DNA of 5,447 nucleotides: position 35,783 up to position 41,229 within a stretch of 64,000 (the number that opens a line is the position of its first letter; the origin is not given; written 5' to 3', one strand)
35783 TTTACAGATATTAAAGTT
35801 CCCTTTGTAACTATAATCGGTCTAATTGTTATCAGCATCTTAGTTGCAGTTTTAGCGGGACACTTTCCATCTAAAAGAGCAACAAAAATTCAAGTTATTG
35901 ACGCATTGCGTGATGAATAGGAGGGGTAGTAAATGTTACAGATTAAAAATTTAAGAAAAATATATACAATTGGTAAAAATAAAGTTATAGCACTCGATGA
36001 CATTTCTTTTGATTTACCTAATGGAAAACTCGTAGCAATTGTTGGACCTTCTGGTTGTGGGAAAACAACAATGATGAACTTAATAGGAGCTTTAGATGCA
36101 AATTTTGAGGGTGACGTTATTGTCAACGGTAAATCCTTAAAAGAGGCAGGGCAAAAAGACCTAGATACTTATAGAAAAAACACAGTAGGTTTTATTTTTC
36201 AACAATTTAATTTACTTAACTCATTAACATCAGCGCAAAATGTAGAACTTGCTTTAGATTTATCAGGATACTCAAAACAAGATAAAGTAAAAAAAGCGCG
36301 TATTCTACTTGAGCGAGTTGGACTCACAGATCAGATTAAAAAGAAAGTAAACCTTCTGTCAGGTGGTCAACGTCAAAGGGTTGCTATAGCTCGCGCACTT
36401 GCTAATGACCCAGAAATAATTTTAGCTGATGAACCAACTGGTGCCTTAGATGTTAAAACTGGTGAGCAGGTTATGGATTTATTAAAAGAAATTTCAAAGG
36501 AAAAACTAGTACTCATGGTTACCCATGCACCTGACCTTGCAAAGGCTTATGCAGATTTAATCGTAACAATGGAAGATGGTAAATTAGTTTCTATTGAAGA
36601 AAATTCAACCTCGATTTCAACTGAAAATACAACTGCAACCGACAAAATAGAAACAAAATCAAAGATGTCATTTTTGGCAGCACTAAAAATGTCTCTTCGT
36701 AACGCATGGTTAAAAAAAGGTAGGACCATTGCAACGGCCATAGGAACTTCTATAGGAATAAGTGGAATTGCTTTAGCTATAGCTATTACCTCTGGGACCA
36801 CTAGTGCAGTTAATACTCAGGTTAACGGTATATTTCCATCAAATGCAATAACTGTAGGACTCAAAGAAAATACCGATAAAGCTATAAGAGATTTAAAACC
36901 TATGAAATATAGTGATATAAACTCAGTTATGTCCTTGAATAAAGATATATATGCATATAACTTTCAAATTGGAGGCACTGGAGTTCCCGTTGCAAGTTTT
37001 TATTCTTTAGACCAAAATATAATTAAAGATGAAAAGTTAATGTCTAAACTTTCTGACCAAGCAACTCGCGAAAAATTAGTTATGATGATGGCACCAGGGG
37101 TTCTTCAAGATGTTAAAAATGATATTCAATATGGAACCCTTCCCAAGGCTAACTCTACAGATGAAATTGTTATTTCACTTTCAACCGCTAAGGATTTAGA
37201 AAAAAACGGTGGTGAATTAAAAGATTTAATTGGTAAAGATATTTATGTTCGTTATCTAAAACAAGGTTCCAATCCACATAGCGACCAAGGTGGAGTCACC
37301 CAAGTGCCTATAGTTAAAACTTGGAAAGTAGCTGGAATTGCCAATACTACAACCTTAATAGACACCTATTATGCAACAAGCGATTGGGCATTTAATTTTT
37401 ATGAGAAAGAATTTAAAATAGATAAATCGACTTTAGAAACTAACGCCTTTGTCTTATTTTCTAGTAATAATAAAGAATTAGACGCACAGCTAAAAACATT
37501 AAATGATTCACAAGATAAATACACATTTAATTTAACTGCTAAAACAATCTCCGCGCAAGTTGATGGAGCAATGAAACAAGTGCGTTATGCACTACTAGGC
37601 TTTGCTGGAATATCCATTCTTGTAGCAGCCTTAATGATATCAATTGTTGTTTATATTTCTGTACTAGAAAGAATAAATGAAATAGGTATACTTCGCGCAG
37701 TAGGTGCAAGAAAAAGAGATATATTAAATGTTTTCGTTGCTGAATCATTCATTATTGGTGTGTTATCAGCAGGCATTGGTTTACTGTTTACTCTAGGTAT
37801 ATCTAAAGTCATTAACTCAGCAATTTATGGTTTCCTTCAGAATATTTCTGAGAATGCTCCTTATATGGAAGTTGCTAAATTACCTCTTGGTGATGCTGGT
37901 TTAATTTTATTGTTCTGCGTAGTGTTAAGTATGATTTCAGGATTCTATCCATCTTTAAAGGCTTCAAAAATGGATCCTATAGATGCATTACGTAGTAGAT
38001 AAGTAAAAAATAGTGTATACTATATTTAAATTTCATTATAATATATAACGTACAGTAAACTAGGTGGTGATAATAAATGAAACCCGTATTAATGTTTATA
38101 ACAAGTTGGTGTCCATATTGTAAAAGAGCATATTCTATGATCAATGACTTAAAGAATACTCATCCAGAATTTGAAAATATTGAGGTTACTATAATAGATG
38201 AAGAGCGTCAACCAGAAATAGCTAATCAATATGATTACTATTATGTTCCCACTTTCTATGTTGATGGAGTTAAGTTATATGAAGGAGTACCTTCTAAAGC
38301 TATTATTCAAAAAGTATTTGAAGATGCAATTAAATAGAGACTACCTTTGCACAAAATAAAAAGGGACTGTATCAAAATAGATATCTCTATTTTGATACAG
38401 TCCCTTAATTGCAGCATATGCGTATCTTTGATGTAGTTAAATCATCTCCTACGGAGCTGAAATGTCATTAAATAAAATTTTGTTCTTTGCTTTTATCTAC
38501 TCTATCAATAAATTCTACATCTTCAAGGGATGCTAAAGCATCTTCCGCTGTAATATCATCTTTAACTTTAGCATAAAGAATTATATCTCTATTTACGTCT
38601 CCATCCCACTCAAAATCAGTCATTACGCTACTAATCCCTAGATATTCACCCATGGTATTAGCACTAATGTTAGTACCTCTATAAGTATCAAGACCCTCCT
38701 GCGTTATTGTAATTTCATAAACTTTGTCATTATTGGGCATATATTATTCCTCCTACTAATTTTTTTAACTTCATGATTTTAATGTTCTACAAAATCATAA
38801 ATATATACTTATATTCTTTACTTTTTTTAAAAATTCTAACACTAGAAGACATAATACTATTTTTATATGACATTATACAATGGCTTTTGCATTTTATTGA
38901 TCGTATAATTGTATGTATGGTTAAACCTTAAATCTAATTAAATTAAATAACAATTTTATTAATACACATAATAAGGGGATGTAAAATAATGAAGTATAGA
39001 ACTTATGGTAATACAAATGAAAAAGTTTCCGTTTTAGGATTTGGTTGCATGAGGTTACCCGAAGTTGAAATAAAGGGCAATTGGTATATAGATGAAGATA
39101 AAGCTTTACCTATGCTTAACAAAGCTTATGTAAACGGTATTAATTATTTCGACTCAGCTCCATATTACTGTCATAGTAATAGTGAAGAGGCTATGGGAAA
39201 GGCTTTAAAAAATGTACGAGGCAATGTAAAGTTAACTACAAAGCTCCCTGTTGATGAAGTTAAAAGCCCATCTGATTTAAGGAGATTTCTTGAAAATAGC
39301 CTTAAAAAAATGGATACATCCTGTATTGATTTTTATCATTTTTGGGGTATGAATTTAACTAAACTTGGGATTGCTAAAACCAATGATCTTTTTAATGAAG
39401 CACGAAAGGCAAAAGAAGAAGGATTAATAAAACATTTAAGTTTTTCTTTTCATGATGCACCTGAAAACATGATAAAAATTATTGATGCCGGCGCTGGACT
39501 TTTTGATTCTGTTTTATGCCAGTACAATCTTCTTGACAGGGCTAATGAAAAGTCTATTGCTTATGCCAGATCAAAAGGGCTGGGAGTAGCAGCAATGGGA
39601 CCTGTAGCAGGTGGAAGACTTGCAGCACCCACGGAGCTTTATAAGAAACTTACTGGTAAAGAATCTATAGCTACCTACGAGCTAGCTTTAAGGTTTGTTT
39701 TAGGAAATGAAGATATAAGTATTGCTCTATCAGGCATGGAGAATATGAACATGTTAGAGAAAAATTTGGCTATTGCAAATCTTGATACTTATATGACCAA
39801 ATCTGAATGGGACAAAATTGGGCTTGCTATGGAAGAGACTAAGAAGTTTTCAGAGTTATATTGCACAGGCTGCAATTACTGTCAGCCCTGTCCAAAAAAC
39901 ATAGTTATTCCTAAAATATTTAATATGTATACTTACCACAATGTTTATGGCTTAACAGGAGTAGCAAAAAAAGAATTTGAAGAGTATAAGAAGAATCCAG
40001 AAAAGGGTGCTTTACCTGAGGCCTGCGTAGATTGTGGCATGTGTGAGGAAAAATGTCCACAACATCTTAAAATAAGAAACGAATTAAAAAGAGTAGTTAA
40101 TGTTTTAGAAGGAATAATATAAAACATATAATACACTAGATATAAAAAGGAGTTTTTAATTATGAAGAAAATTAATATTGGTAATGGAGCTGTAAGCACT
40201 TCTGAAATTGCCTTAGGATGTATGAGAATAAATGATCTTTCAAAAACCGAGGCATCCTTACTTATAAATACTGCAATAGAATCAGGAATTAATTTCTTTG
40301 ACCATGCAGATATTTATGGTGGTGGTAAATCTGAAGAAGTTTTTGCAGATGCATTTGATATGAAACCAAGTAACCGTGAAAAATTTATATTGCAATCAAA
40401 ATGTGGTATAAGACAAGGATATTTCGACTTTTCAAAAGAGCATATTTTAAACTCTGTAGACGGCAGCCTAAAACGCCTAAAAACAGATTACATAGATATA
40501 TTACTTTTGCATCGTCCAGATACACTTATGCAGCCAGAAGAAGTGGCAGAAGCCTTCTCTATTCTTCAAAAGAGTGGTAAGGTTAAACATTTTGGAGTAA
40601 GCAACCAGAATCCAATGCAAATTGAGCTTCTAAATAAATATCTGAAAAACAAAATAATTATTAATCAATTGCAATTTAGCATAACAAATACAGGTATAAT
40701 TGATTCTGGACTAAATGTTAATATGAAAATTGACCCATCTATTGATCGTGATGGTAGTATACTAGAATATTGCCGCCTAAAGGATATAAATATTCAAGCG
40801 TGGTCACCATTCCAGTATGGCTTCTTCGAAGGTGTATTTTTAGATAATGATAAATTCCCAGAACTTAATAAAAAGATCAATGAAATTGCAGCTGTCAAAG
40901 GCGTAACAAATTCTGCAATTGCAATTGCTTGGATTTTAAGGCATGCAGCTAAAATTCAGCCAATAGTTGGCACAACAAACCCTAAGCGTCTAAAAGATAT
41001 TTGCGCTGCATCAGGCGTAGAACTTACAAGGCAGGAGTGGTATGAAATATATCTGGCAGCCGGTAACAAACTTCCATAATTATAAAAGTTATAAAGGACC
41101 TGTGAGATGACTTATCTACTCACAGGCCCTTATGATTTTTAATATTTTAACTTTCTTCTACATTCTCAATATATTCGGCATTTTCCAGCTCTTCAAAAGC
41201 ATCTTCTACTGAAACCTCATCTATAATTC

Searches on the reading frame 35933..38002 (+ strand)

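Call 56: search_protein_families(library=pfam, max_evalue=0.00001, proteins=[window:35933-38002:+])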
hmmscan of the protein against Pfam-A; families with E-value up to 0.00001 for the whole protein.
window:35933-38002:+ (689 aa): 3 families
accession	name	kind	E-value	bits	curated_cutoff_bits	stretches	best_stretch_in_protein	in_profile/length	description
PF00005.33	ABC_tran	-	5.3e-33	115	25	1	21-169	1-136/137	ABC transporter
PF02687.27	FtsX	-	3e-21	76.1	25.5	1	557-682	3-120/120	FtsX-like permease C-terminal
PF02463.25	SMC_N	-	5.6e-06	26.4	40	0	32-210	25-209/220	RecF/RecN/SMC N terminal domain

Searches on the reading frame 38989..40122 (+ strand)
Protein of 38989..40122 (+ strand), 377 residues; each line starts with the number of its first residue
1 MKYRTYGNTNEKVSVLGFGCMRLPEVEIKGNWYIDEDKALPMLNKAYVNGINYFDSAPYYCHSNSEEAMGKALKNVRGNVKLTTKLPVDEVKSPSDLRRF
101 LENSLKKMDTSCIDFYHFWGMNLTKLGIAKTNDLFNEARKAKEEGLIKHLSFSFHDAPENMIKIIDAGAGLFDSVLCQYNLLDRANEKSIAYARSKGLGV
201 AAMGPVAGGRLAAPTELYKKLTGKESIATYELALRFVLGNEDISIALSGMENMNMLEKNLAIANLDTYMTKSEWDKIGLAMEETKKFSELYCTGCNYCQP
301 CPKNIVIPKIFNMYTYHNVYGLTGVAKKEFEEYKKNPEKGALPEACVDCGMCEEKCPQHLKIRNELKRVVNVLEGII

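Call 56: search_protein_families(library=pfam, max_evalue=0.00001, proteins=[window:38989-40122:+])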
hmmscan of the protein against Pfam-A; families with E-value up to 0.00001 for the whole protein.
window:38989-40122:+ (377 aa): 4 families
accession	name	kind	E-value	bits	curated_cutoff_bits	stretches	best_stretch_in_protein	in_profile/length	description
PF00248.27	Aldo_ket_red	-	2.1e-35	122.6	24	1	16-271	2-280/291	Aldo/keto reductase family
PF13187.11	Fer4_9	-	7.7e-09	35.9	27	1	291-359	1-50/52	4Fe-4S dicluster domain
PF13534.11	Fer4_17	-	4.3e-06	27.6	22.2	1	292-360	2-60/61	4Fe-4S dicluster domain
PF13183.11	Fer4_8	-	6e-06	27.2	27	0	291-359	4-67/68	4Fe-4S dicluster domain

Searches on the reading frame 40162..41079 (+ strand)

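Call 56: search_protein_families(library=pfam, max_evalue=0.00001, proteins=[window:40162-41079:+])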
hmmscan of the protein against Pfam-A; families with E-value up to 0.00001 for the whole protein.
window:40162-41079:+ (305 aa): 1 family
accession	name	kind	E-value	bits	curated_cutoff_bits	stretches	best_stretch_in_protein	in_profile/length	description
PF00248.27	Aldo_ket_red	-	1.9e-59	201.6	24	1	15-296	1-286/291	Aldo/keto reductase family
